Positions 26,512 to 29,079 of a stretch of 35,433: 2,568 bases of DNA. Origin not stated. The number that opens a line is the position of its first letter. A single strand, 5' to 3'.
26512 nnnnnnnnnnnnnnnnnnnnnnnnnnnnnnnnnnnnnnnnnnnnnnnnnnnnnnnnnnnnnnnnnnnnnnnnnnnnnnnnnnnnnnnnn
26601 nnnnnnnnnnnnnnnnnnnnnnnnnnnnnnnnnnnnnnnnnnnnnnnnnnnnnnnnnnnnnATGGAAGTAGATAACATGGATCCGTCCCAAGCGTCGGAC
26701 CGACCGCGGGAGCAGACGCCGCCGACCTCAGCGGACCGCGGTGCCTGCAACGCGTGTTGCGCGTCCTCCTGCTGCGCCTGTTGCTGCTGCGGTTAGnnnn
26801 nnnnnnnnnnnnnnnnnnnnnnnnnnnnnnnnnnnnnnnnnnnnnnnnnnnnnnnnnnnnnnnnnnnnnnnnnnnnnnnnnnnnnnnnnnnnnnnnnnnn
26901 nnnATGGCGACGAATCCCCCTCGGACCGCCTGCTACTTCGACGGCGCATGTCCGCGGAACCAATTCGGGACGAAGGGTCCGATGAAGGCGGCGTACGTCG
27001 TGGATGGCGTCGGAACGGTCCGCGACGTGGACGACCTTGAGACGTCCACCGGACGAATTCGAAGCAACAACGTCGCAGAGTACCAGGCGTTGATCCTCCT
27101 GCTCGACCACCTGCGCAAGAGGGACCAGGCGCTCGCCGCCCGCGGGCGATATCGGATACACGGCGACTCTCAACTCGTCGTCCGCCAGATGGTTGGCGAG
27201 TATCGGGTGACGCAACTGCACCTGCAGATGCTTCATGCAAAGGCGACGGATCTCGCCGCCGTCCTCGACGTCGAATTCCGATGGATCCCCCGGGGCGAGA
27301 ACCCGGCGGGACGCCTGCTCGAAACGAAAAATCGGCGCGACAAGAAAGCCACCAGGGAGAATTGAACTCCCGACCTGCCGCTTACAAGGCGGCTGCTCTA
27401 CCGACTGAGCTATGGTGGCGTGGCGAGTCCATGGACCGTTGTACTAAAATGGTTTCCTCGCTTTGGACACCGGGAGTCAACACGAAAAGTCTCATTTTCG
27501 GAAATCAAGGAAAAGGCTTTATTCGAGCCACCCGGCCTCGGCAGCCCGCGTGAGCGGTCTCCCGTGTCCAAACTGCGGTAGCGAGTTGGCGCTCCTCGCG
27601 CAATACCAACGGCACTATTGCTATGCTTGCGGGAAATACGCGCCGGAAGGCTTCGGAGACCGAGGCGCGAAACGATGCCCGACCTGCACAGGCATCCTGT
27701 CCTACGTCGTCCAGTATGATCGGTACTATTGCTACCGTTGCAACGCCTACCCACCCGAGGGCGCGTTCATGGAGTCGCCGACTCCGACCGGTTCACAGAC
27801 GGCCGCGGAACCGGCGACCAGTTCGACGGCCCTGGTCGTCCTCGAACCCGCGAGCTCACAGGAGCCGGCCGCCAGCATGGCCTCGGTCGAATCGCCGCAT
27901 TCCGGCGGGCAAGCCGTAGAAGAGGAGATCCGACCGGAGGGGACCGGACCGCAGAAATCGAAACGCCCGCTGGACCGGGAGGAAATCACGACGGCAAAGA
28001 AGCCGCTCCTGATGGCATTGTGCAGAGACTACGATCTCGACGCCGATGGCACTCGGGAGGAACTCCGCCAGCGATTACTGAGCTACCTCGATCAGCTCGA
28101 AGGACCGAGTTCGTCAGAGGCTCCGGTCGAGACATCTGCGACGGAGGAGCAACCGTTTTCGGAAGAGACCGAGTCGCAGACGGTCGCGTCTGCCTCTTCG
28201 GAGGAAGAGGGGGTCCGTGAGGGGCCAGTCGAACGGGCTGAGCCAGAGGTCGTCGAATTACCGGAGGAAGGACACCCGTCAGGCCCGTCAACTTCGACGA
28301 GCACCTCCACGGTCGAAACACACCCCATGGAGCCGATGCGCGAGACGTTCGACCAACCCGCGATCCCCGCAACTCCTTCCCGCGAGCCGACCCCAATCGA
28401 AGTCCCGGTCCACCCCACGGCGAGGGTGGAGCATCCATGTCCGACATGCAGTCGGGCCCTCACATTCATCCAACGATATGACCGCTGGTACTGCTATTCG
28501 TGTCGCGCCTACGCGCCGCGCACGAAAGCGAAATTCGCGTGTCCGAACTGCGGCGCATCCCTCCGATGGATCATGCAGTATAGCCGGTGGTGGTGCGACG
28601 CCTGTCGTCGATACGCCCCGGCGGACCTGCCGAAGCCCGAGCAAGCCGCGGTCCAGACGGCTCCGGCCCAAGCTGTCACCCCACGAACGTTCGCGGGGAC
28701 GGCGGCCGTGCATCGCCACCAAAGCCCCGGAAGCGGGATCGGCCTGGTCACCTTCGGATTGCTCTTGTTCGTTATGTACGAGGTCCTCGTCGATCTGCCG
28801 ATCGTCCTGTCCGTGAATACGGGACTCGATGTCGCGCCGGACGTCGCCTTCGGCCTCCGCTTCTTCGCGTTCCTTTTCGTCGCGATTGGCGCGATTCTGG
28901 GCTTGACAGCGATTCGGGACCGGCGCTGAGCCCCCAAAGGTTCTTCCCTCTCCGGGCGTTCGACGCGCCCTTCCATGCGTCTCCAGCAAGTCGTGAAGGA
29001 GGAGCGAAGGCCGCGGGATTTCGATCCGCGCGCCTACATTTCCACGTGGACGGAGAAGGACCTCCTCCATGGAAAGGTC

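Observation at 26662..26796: Stand-alone 44-aa peptide gene with 9 Cys in its last 16 residues (metallothionein-like or RiPP-core-like)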

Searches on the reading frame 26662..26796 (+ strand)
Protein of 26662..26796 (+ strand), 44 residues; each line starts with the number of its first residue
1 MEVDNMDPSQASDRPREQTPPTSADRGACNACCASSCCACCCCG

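Call 6: find_homologous_proteins(query=window:26662-26793:+, max_evalue=10)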
Query seq(44 aa): no candidate shares three 5-residue words with the query. No homologue found.

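Call 7: search_protein_families(library=pfam, proteins=[window:26662-26796:+], max_evalue=0.01)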
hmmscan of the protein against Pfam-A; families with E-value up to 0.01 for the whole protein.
window:26662-26796:+ (44 aa): 0 families

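Call 8: find_encoding_contigs(protein=window:26662-26796:+, flank=10000)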
Protein window:26662-26796:+ (44 aa): no gene with exactly this product is on record in the collection.

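Call 19: search_protein_representatives(protein=window:26662-26796:+)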
Query: 44 residues. Proteins with E-value up to 0.001 (for the whole library): 0; up to 1e-10: 0; up to 1e-30: 0. The best 0 are listed.

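Call 38: find_homologous_proteins(query=A3, max_evalue=1)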
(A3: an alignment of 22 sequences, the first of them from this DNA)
Query A3 (22 sequences) (44 aa, profile of the alignment): 12 proteins with E <= 1 among 106 candidates.
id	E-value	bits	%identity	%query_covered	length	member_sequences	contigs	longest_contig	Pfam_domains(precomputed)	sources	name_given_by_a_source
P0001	1.7e-10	59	-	-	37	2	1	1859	-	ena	-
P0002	9.6e-9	53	70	23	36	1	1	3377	-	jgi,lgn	-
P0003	7.3e-8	50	-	-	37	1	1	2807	-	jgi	-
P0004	4.9e-7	48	-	-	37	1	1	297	-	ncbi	-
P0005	1.7e-6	46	-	-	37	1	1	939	-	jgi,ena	-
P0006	2.9e-6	45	-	-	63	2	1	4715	-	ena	-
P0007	9.0e-5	40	62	30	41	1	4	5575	-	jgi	-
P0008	1.2e-4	40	46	30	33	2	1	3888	-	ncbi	-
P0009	7.6e-4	37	71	16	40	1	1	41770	-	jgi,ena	-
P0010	1.5e-3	36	-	-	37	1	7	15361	-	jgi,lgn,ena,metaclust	metaclust:\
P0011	7.8e-3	34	-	-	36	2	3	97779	-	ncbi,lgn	-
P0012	2.0e-1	30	-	-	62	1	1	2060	-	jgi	-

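Call 40: find_encoding_contigs(protein=P0009, flank=8000, max_places=2)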
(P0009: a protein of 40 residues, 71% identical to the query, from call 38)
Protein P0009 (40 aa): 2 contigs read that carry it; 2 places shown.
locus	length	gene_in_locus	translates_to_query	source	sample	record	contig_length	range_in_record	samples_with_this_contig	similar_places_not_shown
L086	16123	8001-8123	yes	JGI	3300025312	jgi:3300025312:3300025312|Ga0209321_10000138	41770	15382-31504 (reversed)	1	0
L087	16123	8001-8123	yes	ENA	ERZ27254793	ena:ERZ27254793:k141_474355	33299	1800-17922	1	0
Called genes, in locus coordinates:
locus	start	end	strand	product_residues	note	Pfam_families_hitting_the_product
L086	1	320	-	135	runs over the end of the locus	-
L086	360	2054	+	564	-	-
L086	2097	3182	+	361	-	PF13439:Glyco_transf_4, PF00534:Glycos_transf_1, PF13692:Glyco_trans_1_4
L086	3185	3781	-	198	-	PF13489:Methyltransf_23, PF08241:Methyltransf_11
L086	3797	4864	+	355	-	PF13439:Glyco_transf_4, PF13579:Glyco_trans_4_4 (weak), PF00534:Glycos_transf_1, PF13692:Glyco_trans_1_4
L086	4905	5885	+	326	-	PF01370:Epimerase, PF04321:RmlD_sub_bind (weak), PF05368:NmrA, PF16363:GDP_Man_Dehyd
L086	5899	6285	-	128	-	-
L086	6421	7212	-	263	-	PF01978:TrmB, PF12802:MarR_2 (weak), PF11495:TrmB_EBD_N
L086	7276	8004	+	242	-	PF01135:PCMT, PF01209:Ubie_methyltran, PF06325:PrmA, PF13489:Methyltransf_23, PF13649:Methyltransf_25, PF13847:Methyltransf_31, PF08241:Methyltransf_11, PF08242:Methyltransf_12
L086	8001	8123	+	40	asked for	-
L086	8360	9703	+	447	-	PF07191:Zn_ribbon_6 (faint), PF12773:DZR (faint), PF23548:Zn_ribbon_FGT1_2 (faint)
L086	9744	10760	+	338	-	-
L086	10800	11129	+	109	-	PF18446:DUF5611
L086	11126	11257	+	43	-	-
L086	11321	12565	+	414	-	PF01210:NAD_Gly3P_dh_N, PF03446:NAD_binding_2, PF03807:F420_oxidored (weak), PF02558:ApbA, PF02317:Octopine_DH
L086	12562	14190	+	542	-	PF02310:B12-binding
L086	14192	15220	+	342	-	PF14336:GLUCM-like_C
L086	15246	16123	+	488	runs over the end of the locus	PF13522:GATase_6, PF13537:GATase_7, PF00733:Asn_synthase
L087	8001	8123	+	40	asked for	-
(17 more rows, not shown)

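Call 41: find_encoding_contigs(protein=P0010, flank=8000, max_places=3)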
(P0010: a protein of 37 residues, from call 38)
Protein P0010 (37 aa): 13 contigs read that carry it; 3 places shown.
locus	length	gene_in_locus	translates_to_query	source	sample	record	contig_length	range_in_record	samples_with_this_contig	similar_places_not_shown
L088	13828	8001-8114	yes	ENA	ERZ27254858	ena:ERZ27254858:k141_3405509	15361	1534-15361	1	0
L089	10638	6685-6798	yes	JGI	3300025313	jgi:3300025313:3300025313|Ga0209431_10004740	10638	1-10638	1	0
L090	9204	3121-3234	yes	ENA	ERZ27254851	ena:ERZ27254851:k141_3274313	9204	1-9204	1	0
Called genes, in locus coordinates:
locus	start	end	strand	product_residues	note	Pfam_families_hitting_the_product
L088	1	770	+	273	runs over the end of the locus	PF13369:Transglut_core2, PF13371:TPR_9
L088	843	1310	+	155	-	-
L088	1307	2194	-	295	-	-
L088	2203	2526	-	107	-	-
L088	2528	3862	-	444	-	PF01336:tRNA_anti-codon (faint), PF21473:OB_Ssb-like (faint)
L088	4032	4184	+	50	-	-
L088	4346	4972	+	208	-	PF00025:Arf, PF00071:Ras, PF08477:Roc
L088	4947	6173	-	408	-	PF01209:Ubie_methyltran, PF13489:Methyltransf_23, PF07021:MetW (weak), PF13847:Methyltransf_31, PF08241:Methyltransf_11, PF08242:Methyltransf_12, PF13649:Methyltransf_25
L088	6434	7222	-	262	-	PF01978:TrmB, PF12802:MarR_2 (weak), PF09339:HTH_IclR (faint), PF12840:HTH_20 (faint), PF11495:TrmB_EBD_N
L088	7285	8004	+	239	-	PF13489:Methyltransf_23, PF01135:PCMT, PF01209:Ubie_methyltran, PF06325:PrmA (weak), PF13649:Methyltransf_25, PF13847:Methyltransf_31, PF08241:Methyltransf_11, PF08242:Methyltransf_12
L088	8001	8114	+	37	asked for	-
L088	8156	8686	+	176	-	-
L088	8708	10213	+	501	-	-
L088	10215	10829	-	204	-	-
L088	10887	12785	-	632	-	PF02934:GatB_N, PF02938:GAD (weak), PF02637:GatB_Yqey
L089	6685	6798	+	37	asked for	-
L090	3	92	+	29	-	?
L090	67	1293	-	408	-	PF01209:Ubie_methyltran, PF13489:Methyltransf_23, PF07021:MetW (weak), PF13847:Methyltransf_31, PF08241:Methyltransf_11, PF08242:Methyltransf_12, PF13649:Methyltransf_25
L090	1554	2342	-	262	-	PF01978:TrmB, PF12802:MarR_2 (weak), PF09339:HTH_IclR (faint), PF12840:HTH_20 (faint), PF11495:TrmB_EBD_N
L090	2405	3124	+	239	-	PF13489:Methyltransf_23, PF01135:PCMT, PF01209:Ubie_methyltran, PF06325:PrmA (weak), PF13649:Methyltransf_25, PF13847:Methyltransf_31, PF08241:Methyltransf_11, PF08242:Methyltransf_12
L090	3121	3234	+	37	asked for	-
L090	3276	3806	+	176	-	-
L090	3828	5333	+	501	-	-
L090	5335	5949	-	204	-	-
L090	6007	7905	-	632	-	PF02934:GatB_N, PF02938:GAD (weak), PF02637:GatB_Yqey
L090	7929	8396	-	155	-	-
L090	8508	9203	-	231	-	?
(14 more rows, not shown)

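Call 69: find_encoding_contigs(protein=window:26677-26796:+, flank=3000, max_places=4)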
Protein window:26677-26796:+ (39 aa): no gene with exactly this product is on record in the collection.

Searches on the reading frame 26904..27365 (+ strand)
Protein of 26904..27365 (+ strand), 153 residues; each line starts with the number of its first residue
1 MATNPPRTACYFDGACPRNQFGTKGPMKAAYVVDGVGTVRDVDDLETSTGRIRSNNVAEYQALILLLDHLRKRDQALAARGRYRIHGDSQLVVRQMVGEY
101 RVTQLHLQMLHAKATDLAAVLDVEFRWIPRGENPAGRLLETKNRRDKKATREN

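Call 7: search_protein_families(library=pfam, proteins=[window:26904-27365:+], max_evalue=0.01)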
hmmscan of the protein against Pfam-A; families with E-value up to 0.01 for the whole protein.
window:26904-27365:+ (153 aa): 2 families
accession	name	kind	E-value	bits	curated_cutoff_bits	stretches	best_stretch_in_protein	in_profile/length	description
PF13456.12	RVT_3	-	1.6e-05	25.2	21.6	1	50-133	35-113/123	Reverse transcriptase-like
PF00075.30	RNase_H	-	3.7e-05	24.4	25.8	1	8-105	4-87/141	RNase H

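Call 20: search_protein_families(library=ncbifam, proteins=[window:26904-27365:+], max_evalue=0.01)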
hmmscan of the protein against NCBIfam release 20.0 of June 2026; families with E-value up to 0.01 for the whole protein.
window:26904-27365:+ (153 aa): 5 families
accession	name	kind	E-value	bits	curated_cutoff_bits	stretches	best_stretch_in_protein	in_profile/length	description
NF041175.1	RNAseHI_Thmprot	equivalog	1.7e-22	79.8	140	1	9-135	3-124/143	ribonuclease HI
NF005567.0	PRK07238.1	equivalog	1.8e-14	53.8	326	1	52-135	43-122/378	bifunctional RNase H/acid phosphatase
NF041306.1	RnaseHI_Halo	equivalog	2.3e-11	43.9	300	1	7-133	69-184/197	ribonuclease HI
NF005822.0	PRK07708.1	equivalog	2.1e-06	27.5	175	1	48-134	111-196/220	hypothetical protein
NF010482.0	PRK13907.1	equivalog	5.8e-05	23.2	231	1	11-134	5-115/128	ribonuclease H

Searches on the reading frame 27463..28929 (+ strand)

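Call 7: search_protein_families(library=pfam, proteins=[window:27463-28929:+], max_evalue=0.01)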
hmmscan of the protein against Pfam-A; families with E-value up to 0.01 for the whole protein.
window:27463-28929:+ (488 aa): 9 families
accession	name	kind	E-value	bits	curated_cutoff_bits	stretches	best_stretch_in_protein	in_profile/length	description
PF23548.1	Zn_ribbon_FGT1_2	-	4.5e-07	29.8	27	0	344-367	5-30/35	FORGETTER1 second zinc ribbon domain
PF07191.17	Zn_ribbon_6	-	6.3e-06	26.5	25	1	326-382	3-56/67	Double zinc ribbon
PF12760.12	Zn_ribbon_IS1595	-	8e-06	26.2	25.4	0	355-383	16-45/46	Transposase zinc-ribbon domain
PF12773.13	DZR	-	8.1e-06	26.4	27.3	1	35-93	1-44/45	Double zinc ribbon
PF18953.6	SAP_new25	-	1.1e-05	25.4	26.3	1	183-213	13-43/51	SAP domain-containing new25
PF18551.6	TackOD1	-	0.0005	20.1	32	1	35-93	91-153/188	Thaumarchaeal output domain 1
PF02037.33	SAP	-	0.0035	17.4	23.9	1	186-209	13-36/37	SAP domain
PF18912.6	DZR_2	-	0.0078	16.5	27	0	326-381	10-55/56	Double zinc ribbon domain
PF01599.25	Ribosomal_S27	-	0.0083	16.4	22.3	0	35-57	20-42/44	Ribosomal protein S27a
